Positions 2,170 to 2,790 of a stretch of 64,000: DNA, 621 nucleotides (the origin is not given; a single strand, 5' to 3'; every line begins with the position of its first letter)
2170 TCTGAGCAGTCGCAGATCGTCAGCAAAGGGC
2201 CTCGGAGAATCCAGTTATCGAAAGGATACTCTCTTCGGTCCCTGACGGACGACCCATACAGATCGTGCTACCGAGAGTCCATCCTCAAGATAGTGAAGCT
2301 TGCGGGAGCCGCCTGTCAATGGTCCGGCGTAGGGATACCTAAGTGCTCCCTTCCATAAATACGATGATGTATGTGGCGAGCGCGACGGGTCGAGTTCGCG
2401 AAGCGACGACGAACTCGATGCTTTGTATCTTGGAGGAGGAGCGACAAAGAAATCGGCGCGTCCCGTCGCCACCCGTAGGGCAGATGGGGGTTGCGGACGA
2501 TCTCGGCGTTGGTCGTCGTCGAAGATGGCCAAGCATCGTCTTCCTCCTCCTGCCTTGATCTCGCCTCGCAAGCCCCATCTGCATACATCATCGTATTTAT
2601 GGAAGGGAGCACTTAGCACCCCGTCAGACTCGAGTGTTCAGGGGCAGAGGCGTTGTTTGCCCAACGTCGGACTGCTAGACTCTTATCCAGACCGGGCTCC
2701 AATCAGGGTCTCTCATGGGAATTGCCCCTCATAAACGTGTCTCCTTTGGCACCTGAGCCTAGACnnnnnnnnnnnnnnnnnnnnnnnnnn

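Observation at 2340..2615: A ~280-bp palindromic MITE-like family with a conserved core but copy-specific terminal inverted repeats (3 copies plus one fragment in 64 kb)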

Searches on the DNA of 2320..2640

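Call 38: search_rna_families(source=window, start=2320, end=2640, threshold=evalue, max_evalue=10)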
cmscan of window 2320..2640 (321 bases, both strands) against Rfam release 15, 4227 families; matches with E-value up to 10: 0.
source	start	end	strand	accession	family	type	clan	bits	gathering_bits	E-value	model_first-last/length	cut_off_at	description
